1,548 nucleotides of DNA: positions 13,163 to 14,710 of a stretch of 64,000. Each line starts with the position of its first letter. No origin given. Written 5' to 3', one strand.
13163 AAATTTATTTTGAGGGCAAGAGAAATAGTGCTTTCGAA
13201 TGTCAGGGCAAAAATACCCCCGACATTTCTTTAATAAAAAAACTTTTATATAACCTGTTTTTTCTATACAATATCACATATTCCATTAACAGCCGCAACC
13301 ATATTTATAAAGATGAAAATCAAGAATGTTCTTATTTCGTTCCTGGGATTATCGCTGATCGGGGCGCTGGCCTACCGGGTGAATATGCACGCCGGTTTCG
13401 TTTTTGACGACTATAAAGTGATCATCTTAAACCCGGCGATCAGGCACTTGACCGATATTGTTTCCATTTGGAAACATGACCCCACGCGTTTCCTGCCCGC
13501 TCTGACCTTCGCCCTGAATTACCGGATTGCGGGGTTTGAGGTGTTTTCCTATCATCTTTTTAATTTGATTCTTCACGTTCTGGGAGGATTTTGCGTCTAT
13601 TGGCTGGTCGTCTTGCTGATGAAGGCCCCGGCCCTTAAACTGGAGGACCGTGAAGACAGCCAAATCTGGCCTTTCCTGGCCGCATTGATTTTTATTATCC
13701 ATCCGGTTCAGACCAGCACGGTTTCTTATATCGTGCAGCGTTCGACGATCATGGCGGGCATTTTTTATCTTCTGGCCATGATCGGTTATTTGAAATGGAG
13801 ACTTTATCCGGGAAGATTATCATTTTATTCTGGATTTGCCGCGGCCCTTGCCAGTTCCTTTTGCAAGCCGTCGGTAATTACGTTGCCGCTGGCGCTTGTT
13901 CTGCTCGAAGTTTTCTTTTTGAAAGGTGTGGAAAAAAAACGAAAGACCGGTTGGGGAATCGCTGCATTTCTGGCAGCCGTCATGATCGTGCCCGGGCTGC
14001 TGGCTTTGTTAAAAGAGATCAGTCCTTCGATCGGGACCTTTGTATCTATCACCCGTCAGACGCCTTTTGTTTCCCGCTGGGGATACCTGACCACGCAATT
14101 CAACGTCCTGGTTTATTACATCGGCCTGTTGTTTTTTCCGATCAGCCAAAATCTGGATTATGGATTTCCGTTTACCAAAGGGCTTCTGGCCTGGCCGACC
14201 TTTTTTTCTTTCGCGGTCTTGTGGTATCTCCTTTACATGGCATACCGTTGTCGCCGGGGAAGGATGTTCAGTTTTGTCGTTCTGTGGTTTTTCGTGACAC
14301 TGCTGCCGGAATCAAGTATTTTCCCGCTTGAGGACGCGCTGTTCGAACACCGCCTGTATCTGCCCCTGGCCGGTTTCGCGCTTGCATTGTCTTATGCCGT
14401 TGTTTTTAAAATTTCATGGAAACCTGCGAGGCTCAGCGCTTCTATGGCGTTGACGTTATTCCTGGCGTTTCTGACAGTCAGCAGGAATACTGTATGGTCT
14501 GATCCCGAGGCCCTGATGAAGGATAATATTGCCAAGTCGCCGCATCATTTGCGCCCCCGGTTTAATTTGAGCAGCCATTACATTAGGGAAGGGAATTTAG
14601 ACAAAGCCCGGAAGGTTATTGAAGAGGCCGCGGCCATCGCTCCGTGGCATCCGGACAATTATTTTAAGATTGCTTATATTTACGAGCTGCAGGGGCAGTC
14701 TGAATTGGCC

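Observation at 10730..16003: Compact lipid-linked glycosylation module: GtrB/ArnC-like GT2 coupled to a GT-C membrane transferase, divergent TMTC-like TPR protein, convergent UPP-synthase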

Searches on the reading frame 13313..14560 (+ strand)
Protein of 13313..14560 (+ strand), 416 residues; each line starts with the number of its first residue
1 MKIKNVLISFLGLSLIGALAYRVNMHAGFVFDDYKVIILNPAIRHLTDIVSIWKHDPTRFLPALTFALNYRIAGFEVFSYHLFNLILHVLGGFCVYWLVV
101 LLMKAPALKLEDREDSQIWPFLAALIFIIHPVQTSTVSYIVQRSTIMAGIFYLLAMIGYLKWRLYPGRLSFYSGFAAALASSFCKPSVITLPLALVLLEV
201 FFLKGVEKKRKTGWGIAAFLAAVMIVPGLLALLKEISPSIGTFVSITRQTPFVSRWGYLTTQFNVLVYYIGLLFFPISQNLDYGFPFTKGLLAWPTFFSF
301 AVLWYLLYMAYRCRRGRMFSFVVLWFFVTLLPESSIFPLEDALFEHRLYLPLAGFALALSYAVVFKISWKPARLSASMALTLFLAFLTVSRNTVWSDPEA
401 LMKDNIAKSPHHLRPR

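Call 5: search_protein_families(library=pfam, proteins=[window:13313-14512:+], max_evalue=10)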
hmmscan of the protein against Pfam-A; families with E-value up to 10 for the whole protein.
window:13313-14512:+ (400 aa): 0 families

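Call 7: search_solved_structures(query=window:13313-14512:+, max_evalue=10)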
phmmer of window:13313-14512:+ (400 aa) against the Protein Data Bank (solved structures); distinct sequences matched with E-value up to 10: 0.

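Call 9: find_homologous_proteins(query=window:13313-14560:+)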
Query window:13313-14560:+ (416 aa): 689 proteins with E <= 0.001 among 8000 candidates; the best 120 are listed.
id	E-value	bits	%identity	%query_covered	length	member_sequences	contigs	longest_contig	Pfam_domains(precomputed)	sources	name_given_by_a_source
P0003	2.0e-271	918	100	100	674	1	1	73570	PF25063.1,PF13431.13,PF23914.2,PF25060.1,PF25062.2,PF13414.13,PF13176.13,PF12569.15,PF13428.13,PF13374.13,PF14559.13,PF24575.2,PF13371.13,PF17874.8,PF00515.35,PF12895.14,PF13424.13,PF21033.5,PF14938.13,PF13432.13,PF13181.13,PF07719.24,PF13174.13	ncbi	ncbi:MAG: tetratricopeptide repeat protein [Candidatus Omnitrophota bacterium]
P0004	2.8e-169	582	63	100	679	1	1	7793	PF25063.1,PF05843.21,PF13431.13,PF23914.2,PF25060.1,PF25062.2,PF22890.2,PF13414.13,PF13176.13,PF13428.13,PF13374.13,PF14559.13,PF13371.13,PF17874.8,PF00515.35,PF12895.14,PF13424.13,PF14938.13,PF13432.13,PF13181.13,PF07719.24,PF13174.13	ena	-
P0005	1.5e-94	336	43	96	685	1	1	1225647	PF03704.24,PF05843.21,PF13414.13,PF13374.13,PF24575.2,PF00515.35,PF13424.13,PF14561.13,PF07719.24,PF13174.13,PF25063.1,PF13431.13,PF23914.2,PF25062.2,PF13176.13,PF24885.2,PF13428.13,PF25064.2,PF14559.13,PF13371.13,PF17874.8,PF12895.14,PF21033.5,PF13432.13,PF13181.13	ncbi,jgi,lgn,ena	ncbi:MAG: tetratricopeptide repeat protein [Candidatus Omnitrophota bacterium]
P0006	6.0e-87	311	41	96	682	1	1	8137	PF25063.1,PF13431.13,PF09976.16,PF23914.2,PF13414.13,PF13176.13,PF24885.2,PF13428.13,PF25064.2,PF13374.13,PF07721.21,PF14559.13,PF24575.2,PF13371.13,PF17874.8,PF00515.35,PF12895.14,PF13424.13,PF13432.13,PF13181.13,PF07719.24,PF13174.13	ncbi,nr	ncbi:MAG: tetratricopeptide repeat protein [Candidatus Aceula meridiana]|nr:tetratricopeptide repeat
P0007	9.5e-82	294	38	95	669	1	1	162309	PF25063.1,PF13431.13,PF23914.2,PF13414.13,PF13176.13,PF13428.13,PF04733.21,PF25064.2,PF13374.13,PF14559.13,PF25068.3,PF13371.13,PF17874.8,PF00515.35,PF12895.14,PF13424.13,PF21033.5,PF14938.13,PF13432.13,PF13181.13,PF07719.24,PF13174.13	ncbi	-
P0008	1.2e-81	293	43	93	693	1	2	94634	PF13431.13,PF23914.2,PF13414.13,PF13176.13,PF13428.13,PF25064.2,PF13374.13,PF14559.13,PF24575.2,PF00515.35,PF12895.14,PF13424.13,PF21033.5,PF13432.13,PF13181.13,PF14561.13,PF07719.24,PF13174.13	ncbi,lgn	ncbi:MAG: tetratricopeptide repeat protein [Candidatus Omnitrophota bacterium]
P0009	6.1e-80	288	40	96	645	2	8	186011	PF13431.13,PF13414.13,PF12569.15,PF13428.13,PF13374.13,PF14559.13,PF24575.2,PF10516.16,PF13371.13,PF00515.35,PF13424.13,PF21033.5,PF13432.13,PF13181.13,PF07719.24,PF13174.13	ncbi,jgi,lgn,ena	-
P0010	5.9e-78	281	40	98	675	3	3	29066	PF25063.1,PF13431.13,PF09976.16,PF23914.2,PF13414.13,PF13176.13,PF13428.13,PF25064.2,PF13374.13,PF07721.21,PF14559.13,PF24575.2,PF13371.13,PF17874.8,PF00515.35,PF13424.13,PF28559.1,PF21033.5,PF13432.13,PF13181.13,PF07719.24,PF13174.13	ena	-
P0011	1.0e-77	280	39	96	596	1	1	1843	PF13431.13,PF23914.2,PF13414.13,PF13176.13,PF13428.13,PF13374.13,PF14559.13,PF13371.13,PF00515.35,PF13424.13,PF13432.13,PF13181.13,PF07719.24,PF13174.13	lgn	-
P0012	5.1e-77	278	37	97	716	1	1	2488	PF13414.13,PF12569.15,PF13374.13,PF07721.21,PF24575.2,PF00515.35,PF13424.13,PF13429.13,PF07719.24,PF13174.13,PF13431.13,PF23914.2,PF25062.2,PF24885.2,PF13428.13,PF14559.13,PF25575.1,PF10516.16,PF13371.13,PF17874.8,PF21033.5,PF13432.13,PF13181.13,PF01239.29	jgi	jgi:tetratricopeptide (TPR) repeat protein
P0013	7.9e-77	277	39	99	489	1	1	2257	PF00515.35,PF07719.24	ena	-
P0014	1.3e-75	273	39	96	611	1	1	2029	PF13431.13,PF13414.13,PF13428.13,PF13374.13,PF14559.13,PF25575.1,PF10516.16,PF13371.13,PF00515.35,PF12895.14,PF13424.13,PF21033.5,PF13432.13,PF13181.13,PF07719.24,PF13174.13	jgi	-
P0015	1.8e-75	273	40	96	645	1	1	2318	PF13431.13,PF13414.13,PF13428.13,PF13374.13,PF14559.13,PF13371.13,PF00515.35,PF13424.13,PF13432.13,PF13181.13,PF07719.24,PF13174.13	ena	-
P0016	5.2e-75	271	40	96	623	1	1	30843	PF13431.13,PF23914.2,PF13414.13,PF13428.13,PF13374.13,PF14559.13,PF13371.13,PF00515.35,PF13424.13,PF13432.13,PF13181.13,PF07719.24,PF13174.13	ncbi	-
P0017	1.6e-74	270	39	99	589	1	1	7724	PF25063.1,PF13431.13,PF23914.2,PF13414.13,PF13176.13,PF12569.15,PF13428.13,PF13374.13,PF14559.13,PF24575.2,PF13371.13,PF00515.35,PF13424.13,PF21033.5,PF13432.13,PF13181.13,PF07719.24,PF13174.13,PF10373.16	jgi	-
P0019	2.8e-74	269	38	100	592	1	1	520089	PF13431.13,PF23914.2,PF13414.13,PF13176.13,PF13428.13,PF14559.13,PF13371.13,PF00515.35,PF13424.13,PF13432.13,PF13181.13,PF07719.24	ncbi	-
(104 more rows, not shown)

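Call 18: find_encoding_contigs(protein=P0004, flank=8000)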
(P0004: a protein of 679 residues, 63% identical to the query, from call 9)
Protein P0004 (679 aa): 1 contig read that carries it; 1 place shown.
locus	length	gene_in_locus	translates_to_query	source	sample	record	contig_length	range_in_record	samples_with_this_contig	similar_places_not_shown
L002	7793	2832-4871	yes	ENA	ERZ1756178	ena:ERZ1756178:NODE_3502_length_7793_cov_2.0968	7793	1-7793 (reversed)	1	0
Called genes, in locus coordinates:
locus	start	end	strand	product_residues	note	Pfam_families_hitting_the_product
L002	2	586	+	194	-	?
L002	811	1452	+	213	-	-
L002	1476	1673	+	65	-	-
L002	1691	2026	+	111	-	PF07883:Cupin_2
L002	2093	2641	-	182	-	PF01135:PCMT, PF00398:RrnaAD, PF13489:Methyltransf_23 (weak), PF13847:Methyltransf_31 (weak), PF13649:Methyltransf_25 (weak)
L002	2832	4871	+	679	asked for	PF13424:TPR_12 (weak), PF17874:TPR_MalT (weak), PF22890:TPR_EMC2 (weak), PF25062:ARM_TT21_N (weak), PF25063:ARM_TT21_C (weak), PF13432:TPR_16 (weak), PF13424:TPR_12 (weak), PF14559:TPR_19 (weak), +15 more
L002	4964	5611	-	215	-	PF01255:Prenyltransf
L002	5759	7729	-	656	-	-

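Call 19: find_encoding_contigs(protein=P0005, flank=8000, max_places=3)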
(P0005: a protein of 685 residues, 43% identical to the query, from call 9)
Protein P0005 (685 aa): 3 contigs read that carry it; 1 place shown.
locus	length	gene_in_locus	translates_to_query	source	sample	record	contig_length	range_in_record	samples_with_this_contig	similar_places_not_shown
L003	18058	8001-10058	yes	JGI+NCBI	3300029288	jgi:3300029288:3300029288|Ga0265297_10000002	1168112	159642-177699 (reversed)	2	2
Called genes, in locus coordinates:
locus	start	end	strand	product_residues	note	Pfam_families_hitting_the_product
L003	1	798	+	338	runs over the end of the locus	PF01408:GFO_IDH_MocA, PF02894:GFO_IDH_MocA_C, PF22725:GFO_IDH_MocA_C3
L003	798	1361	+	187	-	PF25087:GMPPB_C (faint), PF25084:LbH_EIF2B (weak), PF14602:Hexapep_2 (faint), PF00132:Hexapep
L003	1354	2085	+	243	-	PF00535:Glycos_transf_2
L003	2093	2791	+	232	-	-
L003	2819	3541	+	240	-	PF08032:SpoU_sub_bind, PF00588:SpoU_methylase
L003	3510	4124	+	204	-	PF12917:YfbR-like, PF13023:HD_3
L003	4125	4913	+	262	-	PF01435:Peptidase_M48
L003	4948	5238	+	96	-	-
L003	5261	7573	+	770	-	PF00989:PAS, PF13426:PAS_9, PF00989:PAS, PF08448:PAS_4, PF13188:PAS_8, PF13426:PAS_9, PF00989:PAS, PF13426:PAS_9, +7 more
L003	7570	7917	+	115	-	PF01627:Hpt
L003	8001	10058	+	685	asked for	PF13414:TPR_11, PF13431:TPR_17, PF13432:TPR_16, PF13414:TPR_11, PF00515:TPR_1, PF13424:TPR_12, PF13414:TPR_11, PF13424:TPR_12, +28 more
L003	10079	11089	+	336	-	PF05170:AsmA (faint)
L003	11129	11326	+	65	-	-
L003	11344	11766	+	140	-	PF07027:DUF1318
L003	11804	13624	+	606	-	PF13424:TPR_12 (weak), PF13414:TPR_11 (weak), PF00515:TPR_1, PF07719:TPR_2 (weak), PF13181:TPR_8 (weak), PF13414:TPR_11 (weak), PF13424:TPR_12 (weak), PF14559:TPR_19 (weak), +9 more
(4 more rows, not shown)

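Call 27: search_solved_structures(query=A2, max_evalue=10, show_alignments=2)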
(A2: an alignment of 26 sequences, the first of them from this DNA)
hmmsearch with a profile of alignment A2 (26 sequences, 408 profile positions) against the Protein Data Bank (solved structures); distinct sequences matched with E-value up to 10: 0.

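Call 33: search_protein_families(library=pfam, alignment_id=A2, max_evalue=1)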
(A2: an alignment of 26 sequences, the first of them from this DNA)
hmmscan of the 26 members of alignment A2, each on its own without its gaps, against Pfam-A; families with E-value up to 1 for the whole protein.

A. member 1, seq(400 aa): 0 families

B. families by the number of members that match (of 26 scanned): 10 families
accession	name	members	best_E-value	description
PF16954.10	HRG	1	0.00034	Haem-transporter, endosomal/lysosomal, haem-responsive gene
PF20389.3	DUF6684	1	0.008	Family of unknown function (DUF6684)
PF16072.10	DUF4813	1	0.02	Domain of unknown function (DUF4813)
PF20794.3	bPH_7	1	0.021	Bacterial PH domain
PF11666.13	DUF2933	1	0.042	Protein of unknown function (DUF2933)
PF11044.13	TMEMspv1-c74-12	1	0.066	Plectrovirus spv1-c74 ORF 12 transmembrane protein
PF25592.1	DUF7937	1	0.18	Domain of unknown function (DUF7937)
PF12911.12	OppC_N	1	0.32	N-terminal TM domain of oligopeptide transport permease C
PF06219.17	DUF1005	1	0.37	Protein of unknown function (DUF1005)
PF09882.14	DUF2109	1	0.95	Predicted membrane protein (DUF2109)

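Call 72: find_encoding_contigs(protein=P0007, flank=5000, max_places=1)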
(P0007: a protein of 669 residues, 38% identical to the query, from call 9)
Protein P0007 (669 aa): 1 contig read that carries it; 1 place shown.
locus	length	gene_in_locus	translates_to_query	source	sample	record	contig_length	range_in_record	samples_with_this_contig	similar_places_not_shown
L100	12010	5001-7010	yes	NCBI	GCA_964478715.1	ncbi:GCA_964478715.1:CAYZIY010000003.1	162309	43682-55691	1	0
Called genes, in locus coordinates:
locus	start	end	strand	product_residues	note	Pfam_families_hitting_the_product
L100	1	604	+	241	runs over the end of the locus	PF08032:SpoU_sub_bind, PF00588:SpoU_methylase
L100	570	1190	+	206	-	PF12917:YfbR-like, PF13023:HD_3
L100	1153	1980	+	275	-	PF01435:Peptidase_M48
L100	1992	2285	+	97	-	-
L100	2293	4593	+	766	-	PF00989:PAS, PF08448:PAS_4, PF13426:PAS_9, PF00989:PAS, PF13426:PAS_9, PF00512:HisKA, PF02518:HATPase_c, PF00072:Response_reg, +4 more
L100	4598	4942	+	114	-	PF01627:Hpt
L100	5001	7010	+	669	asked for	PF13432:TPR_16 (weak), PF00515:TPR_1, PF07719:TPR_2, PF13181:TPR_8 (weak), PF13424:TPR_12, PF00515:TPR_1, PF13424:TPR_12, PF13424:TPR_12, +22 more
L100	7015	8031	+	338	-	-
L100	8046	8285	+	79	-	-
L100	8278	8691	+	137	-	PF07027:DUF1318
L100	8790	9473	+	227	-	-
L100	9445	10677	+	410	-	PF00155:Aminotran_1_2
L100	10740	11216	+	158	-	PF00383:dCMP_cyt_deam_1, PF14437:MafB19-deam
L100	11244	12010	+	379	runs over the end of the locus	PF01053:Cys_Met_Meta_PP, PF00155:Aminotran_1_2 (weak)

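Call 73: find_encoding_contigs(protein=P0008, flank=5000, max_places=1)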
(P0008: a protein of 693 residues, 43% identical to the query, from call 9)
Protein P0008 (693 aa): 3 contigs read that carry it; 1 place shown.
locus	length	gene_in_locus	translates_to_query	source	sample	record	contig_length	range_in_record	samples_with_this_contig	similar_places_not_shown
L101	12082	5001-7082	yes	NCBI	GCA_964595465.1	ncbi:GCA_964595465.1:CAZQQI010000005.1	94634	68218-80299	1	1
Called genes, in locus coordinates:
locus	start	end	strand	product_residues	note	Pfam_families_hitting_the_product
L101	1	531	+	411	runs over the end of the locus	PF02491:SHS2_FTSA, PF11104:PilM_2 (weak), PF06723:MreB_Mbl (weak), PF14450:FtsA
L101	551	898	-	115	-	-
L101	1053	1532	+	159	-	PF07661:MORN_2 (faint)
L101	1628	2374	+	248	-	-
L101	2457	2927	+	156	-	PF00300:His_Phos_1 (weak)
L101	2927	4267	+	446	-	PF13742:tRNA_anti_2, PF02601:Exonuc_VII_L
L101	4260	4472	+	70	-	PF02609:Exonuc_VII_S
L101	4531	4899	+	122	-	PF00072:Response_reg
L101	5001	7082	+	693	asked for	PF13424:TPR_12 (weak), PF14559:TPR_19, PF13432:TPR_16, PF14559:TPR_19 (weak), PF24575:TPR_Slam (weak), PF13414:TPR_11 (weak), PF13424:TPR_12 (weak), PF14559:TPR_19 (weak), +15 more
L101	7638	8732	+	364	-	PF01571:GCV_T, PF08669:GCV_T_C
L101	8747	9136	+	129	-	PF01597:GCV_H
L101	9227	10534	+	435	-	PF02347:GDC-P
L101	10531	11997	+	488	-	PF02347:GDC-P, PF00266:Aminotran_5 (faint), PF21478:GcvP2_C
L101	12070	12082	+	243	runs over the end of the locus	PF21948:LplA-B_cat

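Call 74: find_encoding_contigs(protein=P0009, flank=5000, max_places=1)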
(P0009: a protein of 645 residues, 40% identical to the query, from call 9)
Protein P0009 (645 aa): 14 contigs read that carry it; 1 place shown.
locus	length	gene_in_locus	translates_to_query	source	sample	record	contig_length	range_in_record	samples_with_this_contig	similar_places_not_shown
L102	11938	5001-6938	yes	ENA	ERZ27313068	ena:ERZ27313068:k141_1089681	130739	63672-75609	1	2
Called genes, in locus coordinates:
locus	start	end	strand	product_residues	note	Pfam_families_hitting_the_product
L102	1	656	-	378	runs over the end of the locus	-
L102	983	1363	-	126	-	PF00903:Glyoxalase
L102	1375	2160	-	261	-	PF04473:DUF553 (weak), PF01841:Transglut_core (faint)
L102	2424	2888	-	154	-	-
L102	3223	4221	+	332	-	PF00487:FA_desaturase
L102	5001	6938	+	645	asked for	PF13424:TPR_12, PF00515:TPR_1, PF13371:TPR_9, PF00515:TPR_1, PF13414:TPR_11, PF00515:TPR_1, PF13414:TPR_11, PF00515:TPR_1, +20 more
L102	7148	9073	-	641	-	PF00005:ABC_tran, PF02463:SMC_N (faint), PF03193:RsgA_GTPase (faint), PF13555:AAA_29 (faint), PF12848:ABC_tran_Xtn, PF00005:ABC_tran, PF13304:AAA_21 (weak)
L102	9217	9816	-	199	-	PF21176:RecR_HhH, PF02132:RecR_ZnF (weak), PF13662:Toprim_4, PF01751:Toprim, PF21175:RecR_C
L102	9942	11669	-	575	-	PF05496:RuvB_N (faint), PF13177:DNA_pol3_delta2, PF00004:AAA, PF07728:AAA_5 (weak), PF22608:DNAX_ATPase_lid, PF12169:DNA_pol3_gamma3, PF20964:DnaX_C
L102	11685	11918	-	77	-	PF09383:NIL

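Call 75: find_encoding_contigs(protein=P0019, flank=5000, max_places=1)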
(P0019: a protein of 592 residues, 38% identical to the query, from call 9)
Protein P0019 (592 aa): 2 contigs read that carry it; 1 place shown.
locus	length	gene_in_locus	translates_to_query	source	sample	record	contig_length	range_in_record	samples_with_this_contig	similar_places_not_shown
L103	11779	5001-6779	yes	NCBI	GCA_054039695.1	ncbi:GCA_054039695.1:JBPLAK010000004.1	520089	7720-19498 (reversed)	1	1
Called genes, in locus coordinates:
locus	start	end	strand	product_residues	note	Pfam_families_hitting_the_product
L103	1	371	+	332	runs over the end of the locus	PF03706:LPG_synthase_TM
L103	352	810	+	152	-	PF05991:NYN_YacP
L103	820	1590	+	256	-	PF02405:MlaE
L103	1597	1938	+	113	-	-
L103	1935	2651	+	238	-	PF00005:ABC_tran, PF13304:AAA_21 (faint)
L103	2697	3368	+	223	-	PF02470:MlaD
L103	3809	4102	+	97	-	PF02575:YbaB_DNA_bd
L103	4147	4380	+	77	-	-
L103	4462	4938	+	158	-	PF03449:GreA_GreB_N, PF01272:GreA_GreB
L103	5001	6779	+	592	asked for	PF00515:TPR_1 (weak), PF07719:TPR_2 (weak), PF13424:TPR_12 (weak), PF23914:TPR_CcmH_CycH (weak), PF13371:TPR_9 (weak), PF13414:TPR_11 (weak), PF13432:TPR_16, PF13432:TPR_16, +11 more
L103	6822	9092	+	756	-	PF01564:Spermine_synth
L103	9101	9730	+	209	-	PF01135:PCMT, PF00398:RrnaAD, PF13847:Methyltransf_31, PF13649:Methyltransf_25 (weak)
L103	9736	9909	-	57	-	-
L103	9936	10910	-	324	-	PF04055:Radical_SAM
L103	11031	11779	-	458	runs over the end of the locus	PF04205:FMN_bind, PF12801:Fer4_5, PF12801:Fer4_5 (weak), PF12838:Fer4_7 (weak), PF13187:Fer4_9 (weak), PF13237:Fer4_10, PF14697:Fer4_21 (weak), PF25160:LdpA_Fe-S-bd (weak), +4 more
